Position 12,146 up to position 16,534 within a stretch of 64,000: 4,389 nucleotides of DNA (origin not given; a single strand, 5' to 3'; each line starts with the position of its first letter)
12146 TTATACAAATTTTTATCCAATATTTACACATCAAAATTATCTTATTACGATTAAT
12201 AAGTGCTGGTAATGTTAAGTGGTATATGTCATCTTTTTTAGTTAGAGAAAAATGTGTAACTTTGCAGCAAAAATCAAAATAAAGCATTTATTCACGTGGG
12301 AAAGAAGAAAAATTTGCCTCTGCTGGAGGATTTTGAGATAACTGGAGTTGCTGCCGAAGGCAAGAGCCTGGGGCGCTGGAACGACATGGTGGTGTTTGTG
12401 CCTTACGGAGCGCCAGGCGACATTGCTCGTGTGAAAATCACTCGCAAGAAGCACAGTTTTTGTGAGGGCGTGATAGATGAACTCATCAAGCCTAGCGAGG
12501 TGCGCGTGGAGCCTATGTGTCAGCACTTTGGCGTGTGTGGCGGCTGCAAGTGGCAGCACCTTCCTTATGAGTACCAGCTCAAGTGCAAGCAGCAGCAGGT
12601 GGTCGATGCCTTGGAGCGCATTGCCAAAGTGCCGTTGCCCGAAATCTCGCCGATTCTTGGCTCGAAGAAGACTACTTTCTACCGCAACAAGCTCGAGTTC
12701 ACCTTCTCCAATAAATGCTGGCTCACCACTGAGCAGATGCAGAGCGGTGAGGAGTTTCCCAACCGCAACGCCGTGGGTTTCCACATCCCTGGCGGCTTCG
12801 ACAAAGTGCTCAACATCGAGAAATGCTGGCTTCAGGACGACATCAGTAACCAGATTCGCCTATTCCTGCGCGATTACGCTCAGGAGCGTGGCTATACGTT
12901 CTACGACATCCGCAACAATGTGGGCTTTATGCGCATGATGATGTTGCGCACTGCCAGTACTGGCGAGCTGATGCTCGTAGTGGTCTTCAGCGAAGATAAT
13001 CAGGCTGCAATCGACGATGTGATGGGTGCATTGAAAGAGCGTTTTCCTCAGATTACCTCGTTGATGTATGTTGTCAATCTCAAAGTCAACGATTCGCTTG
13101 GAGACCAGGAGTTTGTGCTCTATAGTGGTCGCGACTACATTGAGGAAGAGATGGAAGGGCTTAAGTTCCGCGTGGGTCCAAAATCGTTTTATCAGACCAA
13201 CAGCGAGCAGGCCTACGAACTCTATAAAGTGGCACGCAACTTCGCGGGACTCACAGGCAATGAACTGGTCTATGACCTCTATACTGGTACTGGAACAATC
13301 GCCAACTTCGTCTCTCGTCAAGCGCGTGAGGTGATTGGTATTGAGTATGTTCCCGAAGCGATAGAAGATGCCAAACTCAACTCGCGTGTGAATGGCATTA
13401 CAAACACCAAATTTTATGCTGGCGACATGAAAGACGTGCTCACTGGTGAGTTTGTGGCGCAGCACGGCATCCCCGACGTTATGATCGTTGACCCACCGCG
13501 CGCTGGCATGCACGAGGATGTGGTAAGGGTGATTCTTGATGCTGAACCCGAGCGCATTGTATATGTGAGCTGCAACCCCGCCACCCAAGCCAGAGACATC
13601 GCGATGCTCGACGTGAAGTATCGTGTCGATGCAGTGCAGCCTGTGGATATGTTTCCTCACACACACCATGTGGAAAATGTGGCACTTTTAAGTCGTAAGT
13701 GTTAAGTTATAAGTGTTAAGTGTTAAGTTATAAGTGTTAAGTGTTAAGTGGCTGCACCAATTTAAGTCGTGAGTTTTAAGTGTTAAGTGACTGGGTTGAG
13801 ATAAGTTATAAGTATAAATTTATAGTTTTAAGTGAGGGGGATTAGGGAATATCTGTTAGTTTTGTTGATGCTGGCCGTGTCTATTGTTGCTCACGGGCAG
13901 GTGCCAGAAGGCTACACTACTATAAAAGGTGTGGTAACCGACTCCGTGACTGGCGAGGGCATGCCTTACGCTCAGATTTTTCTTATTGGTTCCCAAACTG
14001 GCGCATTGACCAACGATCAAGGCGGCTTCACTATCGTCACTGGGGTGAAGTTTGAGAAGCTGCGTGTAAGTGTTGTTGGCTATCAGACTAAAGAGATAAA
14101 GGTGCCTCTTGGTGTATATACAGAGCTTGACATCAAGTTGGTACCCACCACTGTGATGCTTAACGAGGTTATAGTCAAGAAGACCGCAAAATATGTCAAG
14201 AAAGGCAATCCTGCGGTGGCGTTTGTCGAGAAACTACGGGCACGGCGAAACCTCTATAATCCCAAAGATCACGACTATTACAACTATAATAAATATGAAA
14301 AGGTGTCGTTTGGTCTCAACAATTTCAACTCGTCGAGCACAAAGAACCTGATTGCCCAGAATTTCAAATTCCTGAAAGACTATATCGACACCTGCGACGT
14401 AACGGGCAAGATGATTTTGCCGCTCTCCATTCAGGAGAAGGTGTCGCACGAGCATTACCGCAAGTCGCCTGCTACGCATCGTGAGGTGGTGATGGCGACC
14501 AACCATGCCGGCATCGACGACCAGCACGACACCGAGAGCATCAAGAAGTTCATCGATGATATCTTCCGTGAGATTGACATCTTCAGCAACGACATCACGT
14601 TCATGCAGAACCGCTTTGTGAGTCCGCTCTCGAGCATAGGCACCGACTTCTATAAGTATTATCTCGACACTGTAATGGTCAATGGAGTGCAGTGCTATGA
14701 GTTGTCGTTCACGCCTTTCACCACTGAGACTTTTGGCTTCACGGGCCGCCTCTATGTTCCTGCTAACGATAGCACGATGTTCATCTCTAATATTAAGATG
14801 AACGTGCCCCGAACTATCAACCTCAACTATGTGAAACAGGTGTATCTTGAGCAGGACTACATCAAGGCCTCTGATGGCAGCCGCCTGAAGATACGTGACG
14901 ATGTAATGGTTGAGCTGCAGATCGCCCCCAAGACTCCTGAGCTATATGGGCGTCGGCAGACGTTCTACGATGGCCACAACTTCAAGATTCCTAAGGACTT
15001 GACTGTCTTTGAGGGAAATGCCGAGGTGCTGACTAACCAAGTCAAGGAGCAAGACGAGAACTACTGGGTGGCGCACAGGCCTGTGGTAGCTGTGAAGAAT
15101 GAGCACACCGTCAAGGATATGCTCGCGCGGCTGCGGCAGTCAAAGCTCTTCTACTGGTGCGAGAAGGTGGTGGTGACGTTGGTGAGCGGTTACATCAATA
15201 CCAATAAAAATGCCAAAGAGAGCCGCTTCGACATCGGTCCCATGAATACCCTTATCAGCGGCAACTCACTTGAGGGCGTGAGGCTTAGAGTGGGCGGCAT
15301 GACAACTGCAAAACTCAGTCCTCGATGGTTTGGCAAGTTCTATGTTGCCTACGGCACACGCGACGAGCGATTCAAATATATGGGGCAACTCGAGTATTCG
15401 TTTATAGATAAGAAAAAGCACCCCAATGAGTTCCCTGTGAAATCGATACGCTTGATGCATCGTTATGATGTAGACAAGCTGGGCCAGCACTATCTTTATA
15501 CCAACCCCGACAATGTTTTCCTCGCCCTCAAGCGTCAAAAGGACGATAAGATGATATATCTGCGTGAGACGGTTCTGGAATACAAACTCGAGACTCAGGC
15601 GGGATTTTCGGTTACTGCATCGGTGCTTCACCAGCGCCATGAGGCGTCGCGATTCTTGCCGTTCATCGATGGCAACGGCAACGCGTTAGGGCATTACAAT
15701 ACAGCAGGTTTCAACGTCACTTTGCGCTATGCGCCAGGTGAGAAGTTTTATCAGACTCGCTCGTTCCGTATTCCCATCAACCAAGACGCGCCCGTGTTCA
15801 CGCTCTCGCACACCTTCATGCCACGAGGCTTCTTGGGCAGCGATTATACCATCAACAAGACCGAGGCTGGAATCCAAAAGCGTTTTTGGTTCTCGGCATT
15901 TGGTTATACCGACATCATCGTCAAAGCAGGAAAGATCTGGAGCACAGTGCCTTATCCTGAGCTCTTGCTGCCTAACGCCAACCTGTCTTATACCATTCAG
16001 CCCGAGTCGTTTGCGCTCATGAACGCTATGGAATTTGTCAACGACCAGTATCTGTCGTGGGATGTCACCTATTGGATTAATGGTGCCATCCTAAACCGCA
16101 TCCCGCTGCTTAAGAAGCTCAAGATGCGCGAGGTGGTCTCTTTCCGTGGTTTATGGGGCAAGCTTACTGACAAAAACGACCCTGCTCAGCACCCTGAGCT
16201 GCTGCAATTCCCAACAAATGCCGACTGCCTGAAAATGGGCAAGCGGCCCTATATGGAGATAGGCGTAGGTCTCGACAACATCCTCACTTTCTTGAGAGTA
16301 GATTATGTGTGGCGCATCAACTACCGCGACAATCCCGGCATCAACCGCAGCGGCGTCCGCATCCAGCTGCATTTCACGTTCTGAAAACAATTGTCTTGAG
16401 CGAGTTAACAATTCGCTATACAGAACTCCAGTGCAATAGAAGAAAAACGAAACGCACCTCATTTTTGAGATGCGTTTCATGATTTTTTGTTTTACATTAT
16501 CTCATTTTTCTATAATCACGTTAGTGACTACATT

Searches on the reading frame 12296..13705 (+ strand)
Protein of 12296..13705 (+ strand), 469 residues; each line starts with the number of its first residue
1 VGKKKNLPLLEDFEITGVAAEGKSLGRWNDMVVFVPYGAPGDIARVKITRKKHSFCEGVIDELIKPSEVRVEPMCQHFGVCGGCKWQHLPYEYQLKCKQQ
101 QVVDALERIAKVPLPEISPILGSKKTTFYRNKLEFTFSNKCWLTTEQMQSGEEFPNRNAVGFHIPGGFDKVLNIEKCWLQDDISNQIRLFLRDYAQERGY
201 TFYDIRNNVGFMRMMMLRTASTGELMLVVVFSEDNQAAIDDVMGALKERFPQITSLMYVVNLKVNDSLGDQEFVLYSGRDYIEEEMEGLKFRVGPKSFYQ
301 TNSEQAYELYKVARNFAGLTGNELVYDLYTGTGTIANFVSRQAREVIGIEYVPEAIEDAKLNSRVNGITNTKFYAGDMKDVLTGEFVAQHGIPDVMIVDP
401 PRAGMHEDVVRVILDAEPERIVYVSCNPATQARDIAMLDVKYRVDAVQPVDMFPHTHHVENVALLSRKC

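Call 49: search_protein_families(library=pfam, proteins=[window:12296-13705:+])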
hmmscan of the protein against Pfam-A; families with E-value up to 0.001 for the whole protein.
window:12296-13705:+ (469 aa): 6 families
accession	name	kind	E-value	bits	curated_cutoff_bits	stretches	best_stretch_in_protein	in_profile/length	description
PF05958.17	tRNA_U5-meth_tr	-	2.2e-20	73.4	23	1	278-468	155-357/357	tRNA (Uracil-5-)-methyltransferase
PF13847.12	Methyltransf_31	-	1.1e-09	38.5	27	1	321-387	3-70/145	Methyltransferase domain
PF01938.26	TRAM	-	1.1e-05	25.6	21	1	15-58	12-58/61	TRAM domain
PF02475.24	TRM5-TYW2_MTfase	-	2.4e-05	24.8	28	1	287-390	6-107/164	TRM5/TYW2 methyltransferase domain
PF13649.12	Methyltransf_25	-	4.6e-05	24.5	27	1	325-381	1-58/97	Methyltransferase domain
PF01555.25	N6_N4_Mtase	-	0.00048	20.6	26.7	1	322-360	182-220/221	DNA methylase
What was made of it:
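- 13688..13750 (+): (TTAAGTG)9 array. The TAA stop (13703-13705) of a + strand TrmA/RlmD-like methyltransferase gene (12296..13705) lies inside it. This is another stop-proximal array that is G-rich and C-poor on the sense strand. Pfam PF05958 E=2e-20 (call 49).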

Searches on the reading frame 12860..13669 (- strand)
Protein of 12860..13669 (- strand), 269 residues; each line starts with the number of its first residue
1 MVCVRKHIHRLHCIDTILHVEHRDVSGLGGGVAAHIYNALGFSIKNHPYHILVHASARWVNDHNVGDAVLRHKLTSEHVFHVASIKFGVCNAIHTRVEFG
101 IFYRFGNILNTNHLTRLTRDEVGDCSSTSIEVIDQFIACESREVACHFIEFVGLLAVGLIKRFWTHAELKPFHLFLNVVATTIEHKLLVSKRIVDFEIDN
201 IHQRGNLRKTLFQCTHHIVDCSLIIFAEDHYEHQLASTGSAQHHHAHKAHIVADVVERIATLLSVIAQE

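Call 7: search_protein_families(library=pfam, proteins=[window:12860-13669:-])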
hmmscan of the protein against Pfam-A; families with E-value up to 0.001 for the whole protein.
window:12860-13669:- (269 aa): 0 families

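Call 37: find_encoding_contigs(protein=window:12860-13669:-, flank=1500, max_places=10)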
Protein window:12860-13669:- (269 aa): no gene with exactly this product is on record in the collection.
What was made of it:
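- Tried and rejected: It is not on record (call 37) and has no Pfam hit (call 7).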

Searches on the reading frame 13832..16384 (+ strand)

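Call 7: search_protein_families(library=pfam, proteins=[window:13832-16384:+])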
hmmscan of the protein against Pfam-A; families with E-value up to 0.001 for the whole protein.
window:13832-16384:+ (850 aa): 3 families
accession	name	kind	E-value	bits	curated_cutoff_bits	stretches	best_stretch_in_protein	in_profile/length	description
PF18939.6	DUF5686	-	7.3e-37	127.6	39.2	1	142-776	11-656/669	Family of unknown function (DUF5686)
PF13715.12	CarbopepD_reg_2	-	1.1e-14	54.6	32.2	1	31-115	1-88/88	CarboxypepD_reg-like domain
PF13620.12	CarboxypepD_reg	-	8.2e-09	36.1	32.3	1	30-103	1-81/82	Carboxypeptidase regulatory-like domain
